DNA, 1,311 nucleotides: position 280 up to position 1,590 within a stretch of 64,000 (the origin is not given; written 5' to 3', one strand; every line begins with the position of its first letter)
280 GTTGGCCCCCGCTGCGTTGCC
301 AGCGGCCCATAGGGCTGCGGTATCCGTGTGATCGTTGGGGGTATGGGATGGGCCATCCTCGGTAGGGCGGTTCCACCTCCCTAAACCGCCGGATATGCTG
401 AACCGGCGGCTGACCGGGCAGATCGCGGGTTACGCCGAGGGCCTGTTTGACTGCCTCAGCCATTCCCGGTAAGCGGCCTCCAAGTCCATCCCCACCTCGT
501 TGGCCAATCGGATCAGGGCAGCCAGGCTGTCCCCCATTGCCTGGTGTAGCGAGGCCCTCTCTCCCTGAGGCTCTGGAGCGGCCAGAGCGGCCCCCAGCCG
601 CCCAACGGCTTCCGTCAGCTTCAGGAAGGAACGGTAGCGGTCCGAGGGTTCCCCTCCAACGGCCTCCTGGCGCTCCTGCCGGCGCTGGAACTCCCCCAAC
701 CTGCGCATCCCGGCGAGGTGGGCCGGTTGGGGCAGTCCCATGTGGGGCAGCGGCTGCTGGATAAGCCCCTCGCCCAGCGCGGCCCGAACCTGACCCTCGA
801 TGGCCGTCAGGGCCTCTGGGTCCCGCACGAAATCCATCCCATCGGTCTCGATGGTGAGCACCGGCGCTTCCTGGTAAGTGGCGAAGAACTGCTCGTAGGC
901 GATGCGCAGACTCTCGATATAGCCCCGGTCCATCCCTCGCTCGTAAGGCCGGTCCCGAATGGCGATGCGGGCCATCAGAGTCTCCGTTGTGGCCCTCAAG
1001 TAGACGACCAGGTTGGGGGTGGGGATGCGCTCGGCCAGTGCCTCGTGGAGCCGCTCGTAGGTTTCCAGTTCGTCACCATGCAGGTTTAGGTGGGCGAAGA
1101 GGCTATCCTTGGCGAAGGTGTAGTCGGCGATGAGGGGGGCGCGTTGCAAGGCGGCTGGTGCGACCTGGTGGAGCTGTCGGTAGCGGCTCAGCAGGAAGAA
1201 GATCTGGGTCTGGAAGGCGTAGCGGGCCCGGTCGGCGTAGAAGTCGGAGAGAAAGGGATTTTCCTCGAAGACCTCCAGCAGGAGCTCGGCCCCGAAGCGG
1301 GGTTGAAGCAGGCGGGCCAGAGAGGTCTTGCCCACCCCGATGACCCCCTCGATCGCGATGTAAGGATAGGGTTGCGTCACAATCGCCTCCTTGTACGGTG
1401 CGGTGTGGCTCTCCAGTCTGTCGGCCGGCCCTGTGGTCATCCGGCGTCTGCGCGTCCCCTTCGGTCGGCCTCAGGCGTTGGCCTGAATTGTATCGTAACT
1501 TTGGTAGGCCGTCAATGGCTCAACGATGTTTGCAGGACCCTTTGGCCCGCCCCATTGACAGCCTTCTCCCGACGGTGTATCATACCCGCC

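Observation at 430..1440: Deoxynucleoside kinase fused to a MazG-like pyrophosphohydrolase domain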

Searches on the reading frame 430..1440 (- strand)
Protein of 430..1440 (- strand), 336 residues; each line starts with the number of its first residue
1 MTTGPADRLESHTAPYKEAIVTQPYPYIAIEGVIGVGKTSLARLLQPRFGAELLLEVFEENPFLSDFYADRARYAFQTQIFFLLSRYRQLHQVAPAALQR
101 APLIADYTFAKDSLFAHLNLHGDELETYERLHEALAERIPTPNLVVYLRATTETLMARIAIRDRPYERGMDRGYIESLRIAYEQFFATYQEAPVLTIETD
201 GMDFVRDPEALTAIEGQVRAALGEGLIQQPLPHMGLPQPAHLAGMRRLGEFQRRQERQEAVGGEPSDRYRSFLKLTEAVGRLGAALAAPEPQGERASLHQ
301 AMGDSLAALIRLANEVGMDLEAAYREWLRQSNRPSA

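Call 3: search_protein_families(library=pfam, proteins=[window:430-1440:-], max_evalue=10)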
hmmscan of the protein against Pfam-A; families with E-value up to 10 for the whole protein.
window:430-1440:- (336 aa): 7 families
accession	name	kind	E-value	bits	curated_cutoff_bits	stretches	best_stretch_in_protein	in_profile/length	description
PF01712.25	dNK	-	1.3e-37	130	27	1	28-218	1-198/203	Deoxynucleoside kinase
PF13238.12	AAA_18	-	2.6e-06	28.3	29.4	1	28-165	1-114/128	AAA domain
PF13671.12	AAA_33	-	0.00029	21.6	27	1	29-169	3-125/143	AAA domain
PF02223.23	Thymidylate_kin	-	0.00088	19.4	27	1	30-186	1-163/185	Thymidylate kinase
PF13191.12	AAA_16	-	0.0014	19.5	32.6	1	23-139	23-124/167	AAA ATPase domain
PF00485.24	PRK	-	0.076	13.3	22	1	28-175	2-161/196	Phosphoribulokinase / Uridine kinase family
PF01202.28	SKI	-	0.16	12.6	22.1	1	139-197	82-140/159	Shikimate kinase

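Call 4: search_protein_families(library=ncbifam, proteins=[window:430-1440:-], max_evalue=10)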
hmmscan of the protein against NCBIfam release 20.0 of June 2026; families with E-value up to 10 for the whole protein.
window:430-1440:- (336 aa): 7 families
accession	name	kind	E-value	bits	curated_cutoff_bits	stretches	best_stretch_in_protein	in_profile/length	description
TIGR00041.1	DTMP_kinase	equivalog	2.5e-06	27.3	83.25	1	27-190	6-177/196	dTMP kinase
NF003012.0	PRK03839.1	equivalog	0.027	14.4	152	1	28-53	3-28/180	putative kinase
NF010554.0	PRK13948.1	equivalog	0.06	12.9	217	0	143-190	104-149/192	shikimate kinase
NF040667.1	hom_kin_desulfo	exception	0.078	12.8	197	1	143-203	93-150/163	homoserine kinase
NF007113.1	PRK09562.1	equivalog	0.096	12.3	208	1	251-326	139-210/251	nucleoside triphosphate pyrophosphohydrolase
TIGR02173.1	cyt_kin_arch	equivalog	0.15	12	102.1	1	141-164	89-112/169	(d)CMP kinase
NF005923.0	PRK07933.1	equivalog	0.24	10.7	193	1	38-163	28-154/213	dTMP kinase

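Call 5: find_homologous_proteins(query=window:430-1440:-, max_evalue=0.00001)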
Query window:430-1440:- (336 aa): 8000 proteins with E <= 0.00001 among 8000 candidates; the best 120 are listed.
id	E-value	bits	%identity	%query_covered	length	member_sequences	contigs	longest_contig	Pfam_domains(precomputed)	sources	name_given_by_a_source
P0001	1.2e-216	736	100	100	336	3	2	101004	PF13238.13,PF01712.26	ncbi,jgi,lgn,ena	-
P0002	2.5e-176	603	89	94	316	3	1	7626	PF13238.13,PF01712.26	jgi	-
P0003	3.1e-116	406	64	91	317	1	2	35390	PF02223.24,PF00485.25,PF13238.13,PF01712.26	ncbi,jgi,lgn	-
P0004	9.3e-115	401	64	91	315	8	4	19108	PF02223.24,PF13238.13,PF01712.26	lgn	-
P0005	5.9e-114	398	63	89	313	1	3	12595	PF02223.24,PF13238.13,PF01712.26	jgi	jgi:deoxyadenosine/deoxycytidine kinase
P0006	9.2e-112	391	64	89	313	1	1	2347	PF02223.24,PF00485.25,PF13238.13,PF01712.26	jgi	jgi:deoxyguanosine kinase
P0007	2.2e-111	390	64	89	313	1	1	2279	PF02223.24,PF13238.13,PF01712.26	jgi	jgi:deoxyadenosine/deoxycytidine kinase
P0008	4.6e-111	389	62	89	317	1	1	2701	PF13238.13,PF01712.26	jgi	jgi:deoxyadenosine/deoxycytidine kinase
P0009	1.4e-110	387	62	89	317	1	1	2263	PF13238.13,PF01712.26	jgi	jgi:deoxyadenosine/deoxycytidine kinase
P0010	2.2e-110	387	62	89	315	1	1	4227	PF02223.24,PF00485.25,PF13238.13,PF01712.26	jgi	-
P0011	2.2e-110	387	62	89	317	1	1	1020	PF13238.13,PF01712.26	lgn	-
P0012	2.4e-110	386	62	89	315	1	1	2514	PF02223.24,PF00485.25,PF13238.13,PF01712.26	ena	-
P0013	3.9e-110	386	61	89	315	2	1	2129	PF02223.24,PF00485.25,PF13238.13,PF01712.26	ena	-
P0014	4.8e-110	385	62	91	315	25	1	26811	PF02223.24,PF13238.13,PF01712.26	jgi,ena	-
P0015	5.2e-110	385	62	89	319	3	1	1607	PF02223.24,PF00485.25,PF13238.13,PF01712.26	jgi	jgi:deoxyguanosine kinase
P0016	1.2e-109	384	61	89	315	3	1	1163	PF02223.24,PF00485.25,PF13238.13,PF01712.26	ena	-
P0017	1.8e-109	384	61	89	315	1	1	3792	PF02223.24,PF13238.13,PF01712.26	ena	-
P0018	3.9e-109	382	61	91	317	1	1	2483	PF02223.24,PF13238.13,PF01712.26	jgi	jgi:deoxyguanosine kinase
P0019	4.4e-109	382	61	89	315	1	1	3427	PF02223.24,PF13238.13,PF01712.26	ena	-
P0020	4.9e-109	382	61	91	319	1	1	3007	PF02223.24,PF00485.25,PF13238.13,PF01712.26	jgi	jgi:deoxyguanosine kinase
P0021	6.1e-109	382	60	89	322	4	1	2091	PF13238.13,PF01712.26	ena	-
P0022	1.6e-108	380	61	90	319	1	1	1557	PF02223.24,PF00485.25,PF13238.13,PF01712.26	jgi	-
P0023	6.4e-108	378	61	90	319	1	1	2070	PF02223.24,PF13238.13,PF01712.26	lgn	-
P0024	7.5e-108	378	62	90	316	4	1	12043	PF02223.24,PF13238.13,PF01712.26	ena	-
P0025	1.0e-107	378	61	90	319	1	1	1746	PF02223.24,PF13238.13,PF01712.26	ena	-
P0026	1.7e-107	377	62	89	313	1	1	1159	PF13238.13,PF01712.26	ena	-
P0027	1.7e-107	377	61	90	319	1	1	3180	PF02223.24,PF13238.13,PF01712.26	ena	-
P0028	2.9e-107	376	61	89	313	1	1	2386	PF02223.24,PF00485.25,PF13238.13,PF01712.26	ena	-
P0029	3.4e-107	376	61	90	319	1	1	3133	PF02223.24,PF13238.13,PF01712.26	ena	-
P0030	3.5e-107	376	61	90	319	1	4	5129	PF02223.24,PF13238.13,PF01712.26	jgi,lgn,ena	jgi:deoxyadenosine/deoxycytidine kinase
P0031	3.8e-107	376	61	89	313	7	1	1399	PF02223.24,PF00485.25,PF13238.13,PF01712.26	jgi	-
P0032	3.8e-107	376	62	89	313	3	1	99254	PF02223.24,PF00485.25,PF13238.13,PF01712.26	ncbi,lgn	-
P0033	4.5e-107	376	61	89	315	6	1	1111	PF02223.24,PF13238.13,PF01712.26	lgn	-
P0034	8.3e-107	375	61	90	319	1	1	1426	PF02223.24,PF13238.13,PF01712.26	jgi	-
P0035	9.7e-107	375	61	89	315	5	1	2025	PF02223.24,PF13238.13,PF01712.26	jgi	-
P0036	1.9e-106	374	61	89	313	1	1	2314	PF13238.13,PF01712.26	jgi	-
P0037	2.2e-106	373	61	90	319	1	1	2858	PF02223.24,PF13238.13,PF01712.26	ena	-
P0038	2.3e-106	373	61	89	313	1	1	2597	PF13238.13,PF01712.26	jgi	jgi:deoxyguanosine kinase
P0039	2.7e-106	373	61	89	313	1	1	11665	PF02223.24,PF13238.13,PF01712.26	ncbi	-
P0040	3.4e-106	373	60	89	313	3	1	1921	PF02223.24,PF13238.13,PF01712.26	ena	-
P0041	4.0e-106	373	60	90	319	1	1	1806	PF02223.24,PF13238.13,PF01712.26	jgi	jgi:deoxyadenosine/deoxycytidine kinase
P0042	4.6e-106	372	61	89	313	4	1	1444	PF02223.24,PF13238.13,PF01712.26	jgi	jgi:deoxyguanosine kinase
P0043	4.9e-106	372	61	89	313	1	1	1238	PF13238.13,PF01712.26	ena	-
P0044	5.8e-106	372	61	89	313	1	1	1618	PF13238.13,PF01712.26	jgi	-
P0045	6.7e-106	372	61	89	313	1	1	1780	PF13238.13,PF01712.26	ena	-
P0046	7.0e-106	372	60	89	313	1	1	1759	PF13238.13,PF01712.26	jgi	-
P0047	1.4e-105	371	61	89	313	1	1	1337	PF13238.13,PF01712.26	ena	-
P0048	1.5e-105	371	60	91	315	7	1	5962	PF02223.24,PF13238.13,PF01712.26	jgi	jgi:deoxyguanosine kinase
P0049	2.0e-105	370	61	89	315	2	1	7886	PF02223.24,PF13238.13,PF01712.26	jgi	-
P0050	2.1e-105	370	61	89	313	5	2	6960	PF02223.24,PF13238.13,PF01712.26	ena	-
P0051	3.3e-105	370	60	90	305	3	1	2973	PF02223.24,PF13238.13,PF01712.26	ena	-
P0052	3.8e-105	369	61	89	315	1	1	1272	PF02223.24,PF00485.25,PF13238.13,PF01712.26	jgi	jgi:deoxyadenosine/deoxycytidine kinase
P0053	3.9e-105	369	61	89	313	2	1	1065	PF02223.24,PF13238.13,PF01712.26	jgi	-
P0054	1.4e-104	367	60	89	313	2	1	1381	PF02223.24,PF00485.25,PF13238.13,PF01712.26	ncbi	-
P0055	1.8e-104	367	61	89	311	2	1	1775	PF02223.24,PF13238.13,PF01712.26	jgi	-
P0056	6.8e-104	365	60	90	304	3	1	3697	PF13238.13,PF01712.26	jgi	jgi:deoxyguanosine kinase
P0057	7.2e-104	365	59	91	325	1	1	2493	PF02223.24,PF13238.13,PF01712.26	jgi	jgi:deoxyadenosine/deoxycytidine kinase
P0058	8.9e-104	365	60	90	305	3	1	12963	PF02223.24,PF13238.13,PF01712.26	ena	-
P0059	1.0e-103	365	62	90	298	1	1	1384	PF02223.24,PF13671.13,PF01712.26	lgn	-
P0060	1.4e-103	364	60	90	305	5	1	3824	PF02223.24,PF13238.13,PF01712.26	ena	-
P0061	1.6e-103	364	57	91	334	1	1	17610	PF02223.24,PF13238.13,PF01712.26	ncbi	-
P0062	5.1e-103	362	59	90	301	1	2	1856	PF02223.24,PF13238.13,PF01712.26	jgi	-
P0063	8.1e-103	362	59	90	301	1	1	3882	PF02223.24,PF13238.13,PF01712.26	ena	-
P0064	1.0e-102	361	59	90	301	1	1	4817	PF02223.24,PF13238.13,PF01712.26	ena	-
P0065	2.0e-102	360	60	90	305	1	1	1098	PF02223.24,PF13238.13,PF01712.26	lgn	-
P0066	6.9e-102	359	57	91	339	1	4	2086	PF02223.24,PF13238.13,PF01712.26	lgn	-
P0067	7.6e-102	359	57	95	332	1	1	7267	PF13238.13,PF01712.26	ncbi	-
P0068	3.6e-101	356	59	90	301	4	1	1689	PF02223.24,PF13238.13,PF01712.26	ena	-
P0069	4.3e-101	356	58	94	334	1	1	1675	PF03819.23,PF02223.24,PF13238.13,PF01712.26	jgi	jgi:deoxyadenosine/deoxycytidine kinase/NTP pyrophosphatase (non-canonical NTP hydrolase)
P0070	1.4e-100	354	57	89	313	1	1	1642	PF02223.24,PF13238.13,PF01712.26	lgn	-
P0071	1.7e-100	354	56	91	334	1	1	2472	PF02223.24,PF01712.26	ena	-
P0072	1.8e-100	354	56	90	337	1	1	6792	PF02223.24,PF01712.26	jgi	jgi:deoxyadenosine/deoxycytidine kinase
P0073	2.2e-100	354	59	89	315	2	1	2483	PF02223.24,PF00485.25,PF13238.13,PF01712.26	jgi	jgi:deoxyguanosine kinase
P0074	2.6e-100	353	57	90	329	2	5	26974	PF03819.23,PF02223.24,PF13238.13,PF01712.26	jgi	jgi:deoxyguanosine kinase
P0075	2.8e-100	353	59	90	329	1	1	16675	PF03819.23,PF02223.24,PF13238.13,PF01712.26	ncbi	-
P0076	3.5e-100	353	56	92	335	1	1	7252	PF02223.24,PF13238.13,PF01712.26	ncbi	-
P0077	5.4e-100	352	56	92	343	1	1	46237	PF02223.24,PF01712.26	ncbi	-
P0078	6.3e-100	352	55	91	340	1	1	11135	PF02223.24,PF01712.26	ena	-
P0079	6.3e-100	352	55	91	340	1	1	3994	PF02223.24,PF01712.26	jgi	jgi:deoxyadenosine/deoxycytidine kinase/NTP pyrophosphatase (non-canonical NTP hydrolase)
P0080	8.6e-100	352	59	90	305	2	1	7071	PF02223.24,PF01712.26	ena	-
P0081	1.1e-99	351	58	88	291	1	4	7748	PF02223.24,PF13238.13,PF01712.26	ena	-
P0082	1.4e-99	351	56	90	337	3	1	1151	PF02223.24,PF13238.13,PF01712.26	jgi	-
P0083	1.5e-99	351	56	91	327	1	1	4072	PF03819.23,PF02223.24,PF13238.13,PF01712.26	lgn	-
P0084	1.6e-99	351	58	90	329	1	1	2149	PF03819.23,PF02223.24,PF13238.13,PF01712.26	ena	-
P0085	2.1e-99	350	55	92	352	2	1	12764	PF02223.24,PF00485.25,PF13238.13,PF01712.26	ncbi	-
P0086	3.4e-99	350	58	90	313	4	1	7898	PF02223.24,PF01712.26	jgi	jgi:deoxyadenosine/deoxycytidine kinase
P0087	3.8e-99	350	56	94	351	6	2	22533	PF03819.23,PF02223.24,PF13238.13,PF01712.26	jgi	jgi:deoxyguanosine kinase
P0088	4.5e-99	349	56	90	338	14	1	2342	PF02223.24,PF13238.13,PF01712.26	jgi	jgi:deoxyguanosine kinase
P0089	5.0e-99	349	55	91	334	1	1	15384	PF02223.24,PF01712.26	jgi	-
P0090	5.1e-99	349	57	90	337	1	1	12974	PF02223.24,PF01712.26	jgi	-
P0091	5.2e-99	349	56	91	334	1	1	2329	PF02223.24,PF01712.26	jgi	-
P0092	5.6e-99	349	59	90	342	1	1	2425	PF02223.24,PF13238.13,PF01712.26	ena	-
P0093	1.0e-98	348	55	91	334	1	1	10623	PF02223.24,PF13238.13,PF01712.26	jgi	jgi:deoxyguanosine kinase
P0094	1.1e-98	348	57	90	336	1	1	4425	PF02223.24,PF13238.13,PF01712.26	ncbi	-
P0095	1.3e-98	348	56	91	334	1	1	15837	PF02223.24,PF13238.13,PF01712.26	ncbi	-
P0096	1.4e-98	348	56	94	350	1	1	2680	PF03819.23,PF02223.24,PF13238.13,PF01712.26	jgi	jgi:deoxyguanosine kinase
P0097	1.6e-98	348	58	89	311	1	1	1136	PF02223.24,PF13238.13,PF01712.26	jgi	-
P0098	1.6e-98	348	59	91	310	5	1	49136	PF02223.24,PF13671.13,PF13238.13,PF01712.26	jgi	-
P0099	2.7e-98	347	55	89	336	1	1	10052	PF02223.24,PF13238.13,PF01712.26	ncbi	ncbi:MAG: deoxynucleoside kinase [Anaerolineae bacterium]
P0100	3.1e-98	347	57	89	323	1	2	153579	PF02223.24,PF13238.13,PF01712.26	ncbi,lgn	-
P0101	3.8e-98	346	58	90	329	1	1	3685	PF03819.23,PF02223.24,PF01712.26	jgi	jgi:deoxyguanosine kinase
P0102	4.7e-98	346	55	89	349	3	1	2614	PF03819.23,PF02223.24,PF13238.13,PF01712.26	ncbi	-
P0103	4.7e-98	346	54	94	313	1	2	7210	PF02223.24,PF00485.25,PF13238.13,PF01712.26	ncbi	-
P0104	5.1e-98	346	54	91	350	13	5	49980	PF02223.24,PF01712.26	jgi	jgi:deoxyadenosine/deoxycytidine kinase/NTP pyrophosphatase (non-canonical NTP hydrolase)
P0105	6.2e-98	346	58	88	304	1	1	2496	PF02223.24,PF13238.13,PF01712.26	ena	-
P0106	7.9e-98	345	56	90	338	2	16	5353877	PF02223.24,PF13238.13,PF01712.26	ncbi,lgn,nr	ncbi:MAG: deoxynucleoside kinase [Anaerolineales bacterium]|nr:MAG: deoxynucleoside kinase [Anaeroli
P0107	1.2e-97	345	58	90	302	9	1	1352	PF02223.24,PF01712.26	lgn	-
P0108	1.3e-97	345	56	89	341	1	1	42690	PF02223.24,PF01712.26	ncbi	ncbi:MAG: hypothetical protein Kow0063_21370 [Anaerolineae bacterium]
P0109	2.0e-97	344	60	90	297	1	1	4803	PF02223.24,PF13671.13,PF13238.13,PF01712.26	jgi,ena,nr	nr:deoxynucleoside kinase [Anaerolineae bacterium]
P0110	2.0e-97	344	55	91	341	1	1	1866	PF03819.23,PF02223.24,PF13238.13,PF01712.26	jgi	jgi:deoxyguanosine kinase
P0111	2.1e-97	344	55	91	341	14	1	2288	PF02223.24,PF13238.13,PF01712.26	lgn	-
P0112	2.3e-97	344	56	89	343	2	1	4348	PF02223.24,PF01712.26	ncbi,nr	ncbi:MAG TPA: hypothetical protein EYP49_18575 [Anaerolineae bacterium]|nr:hypothetical protein [Ana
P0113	2.4e-97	344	55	88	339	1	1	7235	PF02223.24,PF13671.13,PF13238.13,PF01712.26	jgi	-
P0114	3.0e-97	343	56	90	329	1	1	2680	PF02223.24,PF01712.26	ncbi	-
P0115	3.1e-97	343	55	90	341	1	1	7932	PF02223.24,PF13238.13,PF01712.26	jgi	jgi:deoxyguanosine kinase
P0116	3.7e-97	343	56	92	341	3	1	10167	PF02223.24,PF01712.26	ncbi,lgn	-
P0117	3.8e-97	343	56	89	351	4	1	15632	PF03819.23,PF02223.24,PF13238.13,PF01712.26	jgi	-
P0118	4.8e-97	343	57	89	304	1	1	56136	PF02223.24,PF00485.25,PF13238.13,PF01712.26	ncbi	-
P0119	4.9e-97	343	54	89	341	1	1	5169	PF02223.24,PF00485.25,PF13238.13,PF01712.26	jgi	jgi:deoxyguanosine kinase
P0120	5.3e-97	343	55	90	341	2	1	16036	PF02223.24,PF01712.26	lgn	-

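Call 14: find_encoding_contigs(protein=window:430-1440:-, flank=6000, max_places=4)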
Protein window:430-1440:- (336 aa): 3 contigs read that carry it; 2 places shown.
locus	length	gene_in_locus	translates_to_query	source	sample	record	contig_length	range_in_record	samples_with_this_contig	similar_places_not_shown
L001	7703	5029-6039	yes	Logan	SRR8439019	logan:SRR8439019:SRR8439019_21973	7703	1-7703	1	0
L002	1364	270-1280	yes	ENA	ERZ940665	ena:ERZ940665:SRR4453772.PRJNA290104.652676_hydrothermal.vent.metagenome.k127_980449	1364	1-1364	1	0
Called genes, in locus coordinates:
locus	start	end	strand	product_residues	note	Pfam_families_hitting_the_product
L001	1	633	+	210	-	?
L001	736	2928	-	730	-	PF11897:DUF3417, PF00343:Phosphorylase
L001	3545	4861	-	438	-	-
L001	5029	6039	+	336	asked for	PF01712:dNK, PF13238:AAA_18 (faint)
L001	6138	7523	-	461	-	PF00919:UPF0004, PF04055:Radical_SAM, PF01938:TRAM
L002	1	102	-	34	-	?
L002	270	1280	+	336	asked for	PF01712:dNK, PF13238:AAA_18 (faint)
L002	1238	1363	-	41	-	?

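Call 17: find_related_loci(query=A2, collection=genome_contigs, flank=5000)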
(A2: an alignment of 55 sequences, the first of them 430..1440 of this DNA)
Query A2 (336 aa) in genome_contigs; peptide patterns used: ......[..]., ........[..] (x = any residue, [..] = any of these).
600 stretches matched a pattern (row limit reached: there are more); 590 encode a relative of the query (tblastn E <= 1e-3); the best 80 are kept; 80 distinct loci.
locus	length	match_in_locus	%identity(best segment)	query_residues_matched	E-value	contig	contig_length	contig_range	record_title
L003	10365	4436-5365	64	20-324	2e-124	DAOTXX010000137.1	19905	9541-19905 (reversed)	MAG TPA_asm: Thermoflexales bacterium isolate H21_290 k133_1159509, whole genome shotgun sequence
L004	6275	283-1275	56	25-330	3e-107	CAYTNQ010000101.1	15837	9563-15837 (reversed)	MAG TPA_asm: uncultured Anaerolineales bacterium isolate binchicken_co294_35 genome assembly, contig: NODE_3810_length_1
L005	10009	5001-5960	55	27-326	2e-104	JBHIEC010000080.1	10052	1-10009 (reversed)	MAG: Anaerolineae bacterium isolate b3.sp2_bin.41 NODE_2281_length_10052_cov_8.253576, whole genome shotgun sequence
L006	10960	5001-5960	54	25-332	3e-102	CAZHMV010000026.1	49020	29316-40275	MAG TPA_asm: uncultured Anaerolineales bacterium isolate binchicken_co172_219 genome assembly, contig: NODE_417_length_4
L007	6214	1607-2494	58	19-323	3e-101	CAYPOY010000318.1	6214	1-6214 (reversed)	MAG TPA_asm: uncultured Anaerolineales bacterium isolate SRP214966_co5_314 genome assembly, contig: NODE_14117_length_62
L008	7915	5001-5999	54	25-335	7e-101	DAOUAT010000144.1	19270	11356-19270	MAG TPA_asm: Anaerolineae bacterium isolate H66_683 k113_14397, whole genome shotgun sequence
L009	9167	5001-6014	54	19-331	4e-100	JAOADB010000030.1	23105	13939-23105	MAG: Caldilineales bacterium isolate SKW222 NODE_29_length_23160_cov_2.848547, whole genome shotgun sequence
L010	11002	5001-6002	52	27-329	9e-100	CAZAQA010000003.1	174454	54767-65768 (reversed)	MAG TPA_asm: uncultured Anaerolineae bacterium isolate binchicken_co64_79 genome assembly, contig: NODE_17_length_174454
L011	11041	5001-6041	51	3-324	9e-99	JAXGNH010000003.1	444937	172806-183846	MAG: Anaerolineae bacterium isolate AnMBR.bin251 bin251_3, whole genome shotgun sequence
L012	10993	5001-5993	52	16-331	1e-96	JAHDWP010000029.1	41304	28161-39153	MAG: Anaerolineae bacterium isolate CHL4 NODE_1733_length_41304_cov_23.359233, whole genome shotgun sequence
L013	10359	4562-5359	59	21-312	2e-96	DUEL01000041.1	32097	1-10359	MAG TPA_asm: Thermoflexia bacterium isolate J88 Contig41, whole genome shotgun sequence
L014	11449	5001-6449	56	25-321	4e-96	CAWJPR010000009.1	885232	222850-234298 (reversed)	MAG: uncultured Chloroflexia bacterium isolate MFD02979.bin.1.11 genome assembly, contig: contig_29205, whole genome sho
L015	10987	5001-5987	52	27-330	1e-95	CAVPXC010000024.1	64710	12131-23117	MAG: uncultured Chloroflexia bacterium isolate MFD00032.bin.2.54 genome assembly, contig: contig_43543, whole genome sho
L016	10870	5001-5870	54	13-319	2e-94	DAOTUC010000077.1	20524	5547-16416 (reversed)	MAG TPA_asm: Anaerolineae bacterium isolate F17_42 k129_1533793, whole genome shotgun sequence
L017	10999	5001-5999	50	19-329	3e-94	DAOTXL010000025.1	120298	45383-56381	MAG TPA_asm: Anaerolineae bacterium isolate H21_249 k133_2293890, whole genome shotgun sequence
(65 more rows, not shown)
